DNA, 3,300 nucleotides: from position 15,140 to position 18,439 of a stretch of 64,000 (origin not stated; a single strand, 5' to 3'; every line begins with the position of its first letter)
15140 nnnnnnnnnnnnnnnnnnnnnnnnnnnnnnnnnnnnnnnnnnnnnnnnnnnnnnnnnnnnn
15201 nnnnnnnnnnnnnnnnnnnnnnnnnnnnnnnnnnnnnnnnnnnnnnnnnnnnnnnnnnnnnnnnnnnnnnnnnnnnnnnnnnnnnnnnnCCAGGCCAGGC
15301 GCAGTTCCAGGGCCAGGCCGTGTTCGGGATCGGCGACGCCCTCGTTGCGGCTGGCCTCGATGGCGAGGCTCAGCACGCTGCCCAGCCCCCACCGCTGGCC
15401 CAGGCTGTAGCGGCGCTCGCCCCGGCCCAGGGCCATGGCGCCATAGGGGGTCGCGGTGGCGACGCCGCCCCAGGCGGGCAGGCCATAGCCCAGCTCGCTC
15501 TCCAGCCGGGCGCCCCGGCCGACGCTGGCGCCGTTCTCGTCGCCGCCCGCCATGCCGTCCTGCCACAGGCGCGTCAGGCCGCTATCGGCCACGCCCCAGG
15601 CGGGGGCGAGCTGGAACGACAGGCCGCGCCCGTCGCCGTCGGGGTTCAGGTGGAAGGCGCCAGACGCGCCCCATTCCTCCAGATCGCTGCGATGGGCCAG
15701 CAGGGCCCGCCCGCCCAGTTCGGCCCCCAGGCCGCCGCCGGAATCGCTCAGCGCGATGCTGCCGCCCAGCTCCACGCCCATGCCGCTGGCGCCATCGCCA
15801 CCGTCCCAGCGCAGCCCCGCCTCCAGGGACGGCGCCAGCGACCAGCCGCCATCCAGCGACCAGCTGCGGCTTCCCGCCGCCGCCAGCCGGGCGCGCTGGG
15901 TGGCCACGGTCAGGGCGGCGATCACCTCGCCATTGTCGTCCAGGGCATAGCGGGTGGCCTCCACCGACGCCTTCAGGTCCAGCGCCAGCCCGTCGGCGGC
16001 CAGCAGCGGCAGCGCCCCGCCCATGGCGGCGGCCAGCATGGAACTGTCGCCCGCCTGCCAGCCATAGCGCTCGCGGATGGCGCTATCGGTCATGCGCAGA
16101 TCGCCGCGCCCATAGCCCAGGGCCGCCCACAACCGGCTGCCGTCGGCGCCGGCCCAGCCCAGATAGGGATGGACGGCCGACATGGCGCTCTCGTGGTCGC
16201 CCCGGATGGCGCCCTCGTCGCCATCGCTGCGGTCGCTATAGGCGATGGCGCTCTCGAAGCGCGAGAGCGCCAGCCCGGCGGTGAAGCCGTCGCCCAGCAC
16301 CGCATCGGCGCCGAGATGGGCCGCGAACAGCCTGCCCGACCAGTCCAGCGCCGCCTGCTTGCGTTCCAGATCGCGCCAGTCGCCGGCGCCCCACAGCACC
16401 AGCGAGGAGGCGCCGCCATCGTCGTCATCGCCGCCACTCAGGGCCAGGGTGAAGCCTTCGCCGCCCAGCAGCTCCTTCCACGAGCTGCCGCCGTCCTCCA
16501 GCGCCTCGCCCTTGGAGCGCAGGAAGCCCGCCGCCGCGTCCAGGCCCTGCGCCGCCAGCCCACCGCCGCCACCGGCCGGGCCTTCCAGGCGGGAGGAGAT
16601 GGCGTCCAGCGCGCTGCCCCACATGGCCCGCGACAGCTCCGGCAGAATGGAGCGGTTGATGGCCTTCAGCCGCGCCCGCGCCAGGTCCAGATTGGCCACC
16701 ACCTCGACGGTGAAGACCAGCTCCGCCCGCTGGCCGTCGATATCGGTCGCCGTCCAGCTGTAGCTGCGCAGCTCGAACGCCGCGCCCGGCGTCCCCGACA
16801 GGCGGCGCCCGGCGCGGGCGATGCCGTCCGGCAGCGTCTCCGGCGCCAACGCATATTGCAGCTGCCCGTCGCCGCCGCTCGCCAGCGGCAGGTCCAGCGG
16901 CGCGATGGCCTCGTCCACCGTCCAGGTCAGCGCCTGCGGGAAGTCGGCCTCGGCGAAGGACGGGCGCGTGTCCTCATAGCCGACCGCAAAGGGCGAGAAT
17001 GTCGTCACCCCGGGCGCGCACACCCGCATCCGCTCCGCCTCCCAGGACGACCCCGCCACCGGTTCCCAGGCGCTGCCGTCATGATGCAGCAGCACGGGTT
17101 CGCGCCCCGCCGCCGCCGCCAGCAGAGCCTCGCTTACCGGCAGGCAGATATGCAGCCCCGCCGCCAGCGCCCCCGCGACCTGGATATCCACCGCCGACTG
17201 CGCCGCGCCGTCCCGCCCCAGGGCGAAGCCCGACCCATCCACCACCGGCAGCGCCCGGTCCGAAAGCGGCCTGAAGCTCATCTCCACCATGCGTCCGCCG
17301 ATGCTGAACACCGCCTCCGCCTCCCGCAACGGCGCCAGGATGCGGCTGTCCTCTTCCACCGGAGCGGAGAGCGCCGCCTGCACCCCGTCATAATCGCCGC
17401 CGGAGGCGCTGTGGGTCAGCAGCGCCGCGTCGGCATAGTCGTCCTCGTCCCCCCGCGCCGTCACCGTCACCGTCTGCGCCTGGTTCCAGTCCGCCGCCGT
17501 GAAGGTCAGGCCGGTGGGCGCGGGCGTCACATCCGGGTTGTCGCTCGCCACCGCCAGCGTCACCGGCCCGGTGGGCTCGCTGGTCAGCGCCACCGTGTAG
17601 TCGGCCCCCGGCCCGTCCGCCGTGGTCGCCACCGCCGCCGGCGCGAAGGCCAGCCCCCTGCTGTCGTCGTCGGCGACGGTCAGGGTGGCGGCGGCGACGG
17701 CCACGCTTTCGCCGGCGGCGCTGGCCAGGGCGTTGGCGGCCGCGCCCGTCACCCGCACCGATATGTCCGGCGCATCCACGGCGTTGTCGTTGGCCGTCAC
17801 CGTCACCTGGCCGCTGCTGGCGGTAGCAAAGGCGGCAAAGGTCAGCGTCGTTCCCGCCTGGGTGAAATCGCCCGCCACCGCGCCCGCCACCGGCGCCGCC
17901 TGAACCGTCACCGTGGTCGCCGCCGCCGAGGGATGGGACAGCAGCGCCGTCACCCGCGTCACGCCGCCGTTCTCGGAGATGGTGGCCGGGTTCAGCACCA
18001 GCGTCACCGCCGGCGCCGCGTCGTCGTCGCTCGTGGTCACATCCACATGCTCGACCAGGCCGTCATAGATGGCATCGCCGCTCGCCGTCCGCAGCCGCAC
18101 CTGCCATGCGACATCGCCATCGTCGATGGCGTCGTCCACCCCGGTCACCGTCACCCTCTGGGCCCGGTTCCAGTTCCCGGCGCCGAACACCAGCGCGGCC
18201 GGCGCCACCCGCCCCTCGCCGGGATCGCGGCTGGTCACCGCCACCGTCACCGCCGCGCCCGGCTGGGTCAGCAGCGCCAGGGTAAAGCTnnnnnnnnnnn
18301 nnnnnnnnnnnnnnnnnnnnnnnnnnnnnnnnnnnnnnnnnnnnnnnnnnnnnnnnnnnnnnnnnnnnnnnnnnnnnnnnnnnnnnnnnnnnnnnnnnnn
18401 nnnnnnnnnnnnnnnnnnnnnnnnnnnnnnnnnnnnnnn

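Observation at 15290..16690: Autotransporter-like C-terminal barrel and ~50-aa signal peptide on a 13-kaa beads-on-a-string passenger: a secretion-mode paradox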

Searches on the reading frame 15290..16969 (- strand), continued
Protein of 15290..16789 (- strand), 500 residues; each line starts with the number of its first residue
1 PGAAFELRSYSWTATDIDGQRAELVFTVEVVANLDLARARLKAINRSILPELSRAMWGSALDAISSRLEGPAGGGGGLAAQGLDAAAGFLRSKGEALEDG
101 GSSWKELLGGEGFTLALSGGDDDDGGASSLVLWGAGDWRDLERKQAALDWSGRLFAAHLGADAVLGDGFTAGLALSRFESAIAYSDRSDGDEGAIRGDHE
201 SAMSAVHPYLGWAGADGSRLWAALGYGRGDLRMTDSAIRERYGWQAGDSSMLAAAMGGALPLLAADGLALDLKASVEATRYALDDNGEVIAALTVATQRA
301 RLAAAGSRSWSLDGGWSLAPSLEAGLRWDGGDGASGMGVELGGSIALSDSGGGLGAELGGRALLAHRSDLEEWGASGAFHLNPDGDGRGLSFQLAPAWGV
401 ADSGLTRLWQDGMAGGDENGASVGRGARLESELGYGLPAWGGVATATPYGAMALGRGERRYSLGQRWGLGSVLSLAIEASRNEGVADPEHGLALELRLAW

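Call 43: find_related_loci(query=A2, collection=genome_contigs, flank=10000)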
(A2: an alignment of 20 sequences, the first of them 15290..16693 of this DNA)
Query A2 (468 aa) in genome_contigs; peptide patterns used: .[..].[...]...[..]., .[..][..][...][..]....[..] (x = any residue, [..] = any of these).
598 stretches matched a pattern (row limit reached: there are more); 165 encode a relative of the query (tblastn E <= 1e-3); the best 80 are kept; 79 distinct loci.
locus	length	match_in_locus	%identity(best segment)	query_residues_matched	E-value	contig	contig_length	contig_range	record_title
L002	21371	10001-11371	60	12-468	6e-147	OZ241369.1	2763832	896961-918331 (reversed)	MAG: Alphaproteobacteria bacterium isolate a6466d14-aa2a-4488-8e79-5038ab0a8c4b genome assembly, chromosome: 1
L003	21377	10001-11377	60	12-468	3e-141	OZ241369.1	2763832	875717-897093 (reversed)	MAG: Alphaproteobacteria bacterium isolate a6466d14-aa2a-4488-8e79-5038ab0a8c4b genome assembly, chromosome: 1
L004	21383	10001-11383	53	2-468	3e-131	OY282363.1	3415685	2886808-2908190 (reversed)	MAG: uncultured Alphaproteobacteria bacterium genome assembly, chromosome: 1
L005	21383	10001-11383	53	2-468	1e-130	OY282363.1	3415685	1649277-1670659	MAG: uncultured Alphaproteobacteria bacterium genome assembly, chromosome: 1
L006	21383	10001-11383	53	2-468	2e-130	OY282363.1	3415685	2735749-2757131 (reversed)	MAG: uncultured Alphaproteobacteria bacterium genome assembly, chromosome: 1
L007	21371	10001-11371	54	8-468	1e-127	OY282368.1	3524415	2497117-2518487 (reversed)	MAG: uncultured Alphaproteobacteria bacterium isolate 22a88078-2868-43f5-a089-7a94dbfbad86 genome assembly, chromosome:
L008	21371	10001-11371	52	1-468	1e-126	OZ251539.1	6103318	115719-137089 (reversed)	MAG: Alphaproteobacteria bacterium isolate efdf64b3-afa9-4fb8-9792-56cfcde380f9 genome assembly, chromosome: 1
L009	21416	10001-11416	51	5-468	2e-126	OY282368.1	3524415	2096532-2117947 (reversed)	MAG: uncultured Alphaproteobacteria bacterium isolate 22a88078-2868-43f5-a089-7a94dbfbad86 genome assembly, chromosome:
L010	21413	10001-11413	53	2-468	2e-126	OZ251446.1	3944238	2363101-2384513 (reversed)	MAG: Alphaproteobacteria bacterium isolate 4a82845b-346e-4bd1-b170-acd391575f3a genome assembly, chromosome: 1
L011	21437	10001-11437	50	2-468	2e-125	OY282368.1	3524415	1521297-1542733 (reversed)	MAG: uncultured Alphaproteobacteria bacterium isolate 22a88078-2868-43f5-a089-7a94dbfbad86 genome assembly, chromosome:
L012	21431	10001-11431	50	1-468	9e-126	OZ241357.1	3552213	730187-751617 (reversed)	MAG: Alphaproteobacteria bacterium isolate 88d555cd-2633-4b86-a1be-1e9adaae3909 genome assembly, chromosome: 1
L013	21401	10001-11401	51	2-468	5e-129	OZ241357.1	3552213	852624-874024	MAG: Alphaproteobacteria bacterium isolate 88d555cd-2633-4b86-a1be-1e9adaae3909 genome assembly, chromosome: 1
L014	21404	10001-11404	51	2-468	5e-125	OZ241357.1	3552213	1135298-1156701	MAG: Alphaproteobacteria bacterium isolate 88d555cd-2633-4b86-a1be-1e9adaae3909 genome assembly, chromosome: 1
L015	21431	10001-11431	50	2-468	8e-124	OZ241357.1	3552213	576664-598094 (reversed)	MAG: Alphaproteobacteria bacterium isolate 88d555cd-2633-4b86-a1be-1e9adaae3909 genome assembly, chromosome: 1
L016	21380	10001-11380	50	1-459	2e-123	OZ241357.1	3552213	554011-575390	MAG: Alphaproteobacteria bacterium isolate 88d555cd-2633-4b86-a1be-1e9adaae3909 genome assembly, chromosome: 1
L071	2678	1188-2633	36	6-468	4e-73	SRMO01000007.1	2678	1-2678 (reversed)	MAG: Aphanocapsa feldmannii 277cV F_7, whole genome shotgun sequence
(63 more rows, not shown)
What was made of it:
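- Tried and rejected: It was redone with a narrower alignment (call 43).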

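Call 49: search_protein_families(library=pfam, proteins=[window:15290-16693:-, P0001, P0006, P0010], max_evalue=10)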
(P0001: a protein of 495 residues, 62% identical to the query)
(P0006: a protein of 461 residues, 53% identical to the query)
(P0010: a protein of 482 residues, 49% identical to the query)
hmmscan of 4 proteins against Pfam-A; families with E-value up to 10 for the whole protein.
window:15290-16693:- (468 aa): 0 families

P0001 (495 aa): 0 families

P0006 (461 aa): 0 families

P0010 (482 aa): 0 families

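Call 52: find_homologous_proteins(query=A3, max_evalue=0.001)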
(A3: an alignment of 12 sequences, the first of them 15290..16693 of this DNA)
Query A3 (12 sequences) (468 aa, profile of the alignment): 265 proteins with E <= 0.001 among 8000 candidates; the best 120 are listed.
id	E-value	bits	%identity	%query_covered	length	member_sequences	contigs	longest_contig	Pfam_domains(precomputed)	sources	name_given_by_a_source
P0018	1.5e-189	649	39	99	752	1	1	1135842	PF03797.26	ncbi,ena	-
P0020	2.6e-179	615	39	97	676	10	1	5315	PF03797.26,PF00041.28,PF16656.12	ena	-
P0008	9.7e-177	607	45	99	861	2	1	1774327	PF17963.8,PF05345.19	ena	-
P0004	1.9e-173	596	53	100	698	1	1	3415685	PF03797.26,PF05345.19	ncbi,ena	-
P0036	8.6e-172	590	36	99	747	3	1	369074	PF13817.12,PF03797.26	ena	-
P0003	1.6e-171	589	54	100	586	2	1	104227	PF03797.26,PF05345.19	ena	-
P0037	3.3e-171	588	53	100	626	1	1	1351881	PF03797.26,PF05345.19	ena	-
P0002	4.0e-171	588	53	100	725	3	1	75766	PF03797.26,PF05345.19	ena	-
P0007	6.4e-171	587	52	98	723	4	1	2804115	PF03160.21,PF03797.26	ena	-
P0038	7.5e-170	584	52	100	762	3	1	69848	PF03797.26,PF05345.19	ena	-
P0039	7.8e-170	584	52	98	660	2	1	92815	PF03160.21,PF03797.26,PF05345.19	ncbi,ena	-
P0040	1.2e-168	580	50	98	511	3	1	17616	PF03797.26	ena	-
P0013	2.3e-168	579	51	99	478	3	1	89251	-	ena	-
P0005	1.6e-167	576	52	100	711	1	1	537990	PF03797.26,PF05345.19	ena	-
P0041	6.7e-167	574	52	99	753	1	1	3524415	PF03160.21,PF03797.26,PF05345.19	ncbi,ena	-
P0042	6.5e-163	561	40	99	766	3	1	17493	PF03160.21,PF03797.26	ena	-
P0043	7.7e-159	548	52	99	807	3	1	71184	PF03797.26,PF05345.19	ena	-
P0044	1.0e-158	547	36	94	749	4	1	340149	PF03797.26,PF19078.7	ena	-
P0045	4.1e-158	545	49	93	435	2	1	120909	PF03797.26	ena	-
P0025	4.5e-158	545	36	94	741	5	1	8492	PF03797.26,PF19078.7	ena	-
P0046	7.9e-158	544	39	98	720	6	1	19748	PF03797.26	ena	-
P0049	2.4e-145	503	49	100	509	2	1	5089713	PF03797.26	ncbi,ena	-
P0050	1.5e-144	500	35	98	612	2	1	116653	PF03160.21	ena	-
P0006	3.0e-143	496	53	100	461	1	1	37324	-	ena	-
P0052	9.0e-143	495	40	73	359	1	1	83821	PF03797.26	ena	-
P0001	3.4e-140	486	61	98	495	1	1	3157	-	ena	-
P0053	5.2e-140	485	38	99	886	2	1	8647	PF22352.3,PF17963.8,PF17892.8,PF00028.24,PF17803.8,PF03797.26,PF05345.19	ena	-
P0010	6.2e-140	485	49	100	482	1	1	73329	-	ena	-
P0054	9.5e-140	485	51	78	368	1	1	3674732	PF03797.26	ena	-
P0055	8.6e-139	481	51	100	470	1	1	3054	PF03797.26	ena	-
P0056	4.6e-138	479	41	99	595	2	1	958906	PF03797.26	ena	-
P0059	1.7e-136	474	51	81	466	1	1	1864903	PF03797.26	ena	-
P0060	2.4e-136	473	40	96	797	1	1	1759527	PF03797.26,PF05345.19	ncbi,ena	-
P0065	2.4e-134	467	37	85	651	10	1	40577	PF03160.21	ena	-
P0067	2.6e-133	463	37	84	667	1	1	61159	PF13505.13,PF03160.21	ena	-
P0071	8.4e-133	462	33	95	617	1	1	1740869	PF03160.21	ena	-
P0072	1.5e-132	461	37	85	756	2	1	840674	PF03160.21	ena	-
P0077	7.6e-131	455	35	85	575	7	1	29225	PF03160.21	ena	-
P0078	9.8e-131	455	37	99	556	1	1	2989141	PF03797.26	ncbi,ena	-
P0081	4.4e-130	453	35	81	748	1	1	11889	PF03160.21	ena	-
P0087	9.3e-129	448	34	88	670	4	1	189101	PF03160.21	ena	-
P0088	1.3e-128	448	33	85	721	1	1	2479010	PF03160.21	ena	-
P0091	5.6e-128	446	36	99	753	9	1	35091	PF03797.26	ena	-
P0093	1.6e-127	444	33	87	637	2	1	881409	PF03160.21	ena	-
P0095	3.6e-127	443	47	98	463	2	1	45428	PF03797.26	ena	-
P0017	1.0e-125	438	46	94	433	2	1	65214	PF03797.26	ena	-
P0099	2.7e-125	437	33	84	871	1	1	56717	PF03160.21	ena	-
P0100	4.2e-125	436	54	79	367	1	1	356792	PF03797.26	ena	-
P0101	8.7e-125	435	35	84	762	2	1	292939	PF03160.21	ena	-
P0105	3.6e-124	433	33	98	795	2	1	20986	PF03160.21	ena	-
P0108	6.7e-124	432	37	99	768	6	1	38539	PF00028.24,PF03797.26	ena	-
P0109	7.2e-124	432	37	99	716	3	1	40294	PF00028.24,PF03797.26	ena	-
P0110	7.7e-124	432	35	81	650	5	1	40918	PF03160.21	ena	-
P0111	1.2e-123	432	38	85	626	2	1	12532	PF03160.21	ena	-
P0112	2.9e-123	430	49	85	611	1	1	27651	PF03797.26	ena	-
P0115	3.4e-122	427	38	87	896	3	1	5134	PF03160.21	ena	-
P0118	6.1e-122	426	32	98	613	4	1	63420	PF03160.21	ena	-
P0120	1.2e-121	425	42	99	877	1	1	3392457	PF03160.21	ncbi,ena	-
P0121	1.5e-121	425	36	88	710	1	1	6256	PF03160.21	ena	-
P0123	2.1e-121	424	38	85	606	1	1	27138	PF03160.21,PF03797.26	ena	-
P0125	2.6e-121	424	52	79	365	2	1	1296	PF03797.26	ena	-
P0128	1.7e-120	421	32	98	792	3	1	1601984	PF03160.21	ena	-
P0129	1.3e-119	418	34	97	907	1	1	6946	PF03160.21,PF16893.12,PF00041.28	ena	-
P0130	1.7e-119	418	38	71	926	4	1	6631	PF03160.21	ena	-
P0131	2.2e-119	417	39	61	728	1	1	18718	PF03160.21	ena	-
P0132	2.9e-119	417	34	85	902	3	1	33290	PF03160.21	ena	-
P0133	5.3e-119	416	38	85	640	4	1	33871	PF17963.8,PF17892.8,PF17803.8,PF03797.26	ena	-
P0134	1.9e-118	414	33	97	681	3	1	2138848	PF03160.21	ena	-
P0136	2.6e-118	414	38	85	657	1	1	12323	PF03160.21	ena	-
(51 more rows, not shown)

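Call 62: predict_structure(alignment_id=A4)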
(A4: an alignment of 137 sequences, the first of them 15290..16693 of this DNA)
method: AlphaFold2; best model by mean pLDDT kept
length: 468 residues; sequences in the alignment: 137
mean_pLDDT: 84.1   pTM: 0.79
mean pLDDT of the five models: 84.1, 83.8, 82.6, 82.1, 78.5
residues with pLDDT >= 90: 250; 70-90: 136; 50-70: 47; < 50: 35
segments of 3 or more residues with pLDDT < 50: 42-49, 369-392
pLDDT, mean of each block of 10 residues (from residue 1): 94 97 95 85 46 58 55 59 70 72 84 92 89 94 95 92 95 98 96 98 92 96 98 96 98 97 98 97 96 97 94 91 86 83 80 83 69 31 34 68 90 91 82 89 90 86 74
secondary structure, 60 per line:
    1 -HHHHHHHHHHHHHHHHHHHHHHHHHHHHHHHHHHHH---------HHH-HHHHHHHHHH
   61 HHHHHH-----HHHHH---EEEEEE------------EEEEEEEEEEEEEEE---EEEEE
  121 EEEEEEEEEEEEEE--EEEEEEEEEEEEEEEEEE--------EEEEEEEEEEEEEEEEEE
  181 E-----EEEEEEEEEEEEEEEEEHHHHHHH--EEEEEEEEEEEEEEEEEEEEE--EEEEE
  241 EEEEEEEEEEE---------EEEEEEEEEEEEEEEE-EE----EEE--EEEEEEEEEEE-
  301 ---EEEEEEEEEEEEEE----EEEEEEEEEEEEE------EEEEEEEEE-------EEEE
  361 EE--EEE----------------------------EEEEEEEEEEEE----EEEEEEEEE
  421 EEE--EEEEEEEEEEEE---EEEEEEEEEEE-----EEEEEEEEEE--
elements in order: H2-37 H51-66 H72-76 E80-85 E98-112 E116-134 E137-154 E163-181 E187-203 H204-210 E213-233 E236-251 E261-276 E284-286 E289-299 E304-317 E322-334 E341-349 E357-362 E365-367 E396-407 E412-423 E426-437 E441-451 E457-466
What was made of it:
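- On Type Va (classical) autotransporter: A 36-residue helix at pLDDT 94-97 directly precedes the barrel (call 62).
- Model 2 has pLDDT 84.1 and pTM 0.79 (call 62).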

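Call 78: search_protein_representatives(alignment_id=A3)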
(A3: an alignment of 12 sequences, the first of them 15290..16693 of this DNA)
Query: 12 sequences, 468 profile positions. Proteins with E-value up to 0.001 (for the whole library): 10903; up to 1e-10: 8909; up to 1e-30: 6306. The best 150 are listed.
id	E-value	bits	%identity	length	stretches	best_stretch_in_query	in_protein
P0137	3.7e-186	635.9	-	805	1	3-468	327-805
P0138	4.5e-180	615.9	-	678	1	4-468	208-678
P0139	2.3e-175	600.3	-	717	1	4-468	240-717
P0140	2.9e-173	593.4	-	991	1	3-468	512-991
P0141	1.2e-172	591.4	-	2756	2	4-468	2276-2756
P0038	2.4e-170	583.8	-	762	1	2-468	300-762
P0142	4.4e-169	579.6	-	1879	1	3-468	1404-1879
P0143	2.8e-168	577.0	-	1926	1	4-468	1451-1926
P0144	3.8e-167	573.2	-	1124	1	5-468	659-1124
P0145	5.5e-166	569.4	-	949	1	3-468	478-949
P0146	5.9e-166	569.3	-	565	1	3-468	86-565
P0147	6.7e-166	569.1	-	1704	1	3-468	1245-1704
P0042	2.1e-163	560.9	-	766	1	5-468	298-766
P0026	7.1e-163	559.2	-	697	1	11-468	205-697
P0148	2.7e-161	554.0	-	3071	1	3-468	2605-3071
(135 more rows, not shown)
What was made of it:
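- The module is C-terminal in nearly all of the top 150, which range from 464 to 7,149 aa (call 78). Representatives of up to 7,149 aa exist (call 78).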

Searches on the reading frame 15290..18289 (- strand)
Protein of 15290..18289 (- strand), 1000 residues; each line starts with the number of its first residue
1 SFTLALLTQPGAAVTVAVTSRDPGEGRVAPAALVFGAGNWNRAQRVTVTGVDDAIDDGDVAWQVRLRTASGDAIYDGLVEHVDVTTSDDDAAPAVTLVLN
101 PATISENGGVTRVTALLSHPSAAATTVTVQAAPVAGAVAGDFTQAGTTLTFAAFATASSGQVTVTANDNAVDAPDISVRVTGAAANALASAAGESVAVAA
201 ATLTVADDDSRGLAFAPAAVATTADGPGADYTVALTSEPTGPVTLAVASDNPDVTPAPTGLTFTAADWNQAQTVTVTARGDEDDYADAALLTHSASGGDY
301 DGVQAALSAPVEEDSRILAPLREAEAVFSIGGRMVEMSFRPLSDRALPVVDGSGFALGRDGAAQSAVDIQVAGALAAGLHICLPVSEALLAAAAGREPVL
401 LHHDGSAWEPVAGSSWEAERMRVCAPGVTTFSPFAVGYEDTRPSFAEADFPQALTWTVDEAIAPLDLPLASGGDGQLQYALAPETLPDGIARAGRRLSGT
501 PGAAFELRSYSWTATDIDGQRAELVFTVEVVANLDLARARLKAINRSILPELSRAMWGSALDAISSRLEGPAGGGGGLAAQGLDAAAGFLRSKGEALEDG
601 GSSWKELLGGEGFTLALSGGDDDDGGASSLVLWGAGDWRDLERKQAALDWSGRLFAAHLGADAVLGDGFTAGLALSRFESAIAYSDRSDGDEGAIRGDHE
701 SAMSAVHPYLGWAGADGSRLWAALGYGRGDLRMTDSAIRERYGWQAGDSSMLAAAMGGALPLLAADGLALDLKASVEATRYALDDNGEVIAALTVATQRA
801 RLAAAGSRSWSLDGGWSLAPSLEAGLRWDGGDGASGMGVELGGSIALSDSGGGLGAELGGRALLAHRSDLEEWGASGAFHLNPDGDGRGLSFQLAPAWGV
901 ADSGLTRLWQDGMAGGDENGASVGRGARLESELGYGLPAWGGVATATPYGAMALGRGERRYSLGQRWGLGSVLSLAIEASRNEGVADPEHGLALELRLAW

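Call 5: search_protein_families(library=pfam, proteins=[window:15290-17689:-], max_evalue=0.01)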
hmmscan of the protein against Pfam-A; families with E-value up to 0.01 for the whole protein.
window:15290-17689:- (800 aa): 0 families

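Call 9: search_protein_families(library=ncbifam, proteins=[window:15290-18289:-], max_evalue=10)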
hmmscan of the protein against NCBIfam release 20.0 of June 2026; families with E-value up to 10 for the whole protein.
window:15290-18289:- (1000 aa): 0 families

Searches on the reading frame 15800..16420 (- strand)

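Call 49: search_protein_families(library=pfam, proteins=[window:15800-16420:-], max_evalue=10)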
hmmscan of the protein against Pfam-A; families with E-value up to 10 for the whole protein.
window:15800-16420:- (207 aa): 1 family
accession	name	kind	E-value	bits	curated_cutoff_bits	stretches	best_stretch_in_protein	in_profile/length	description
PF03797.25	Autotransporter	-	0.00016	21.9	26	1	11-205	5-200/255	Autotransporter beta-domain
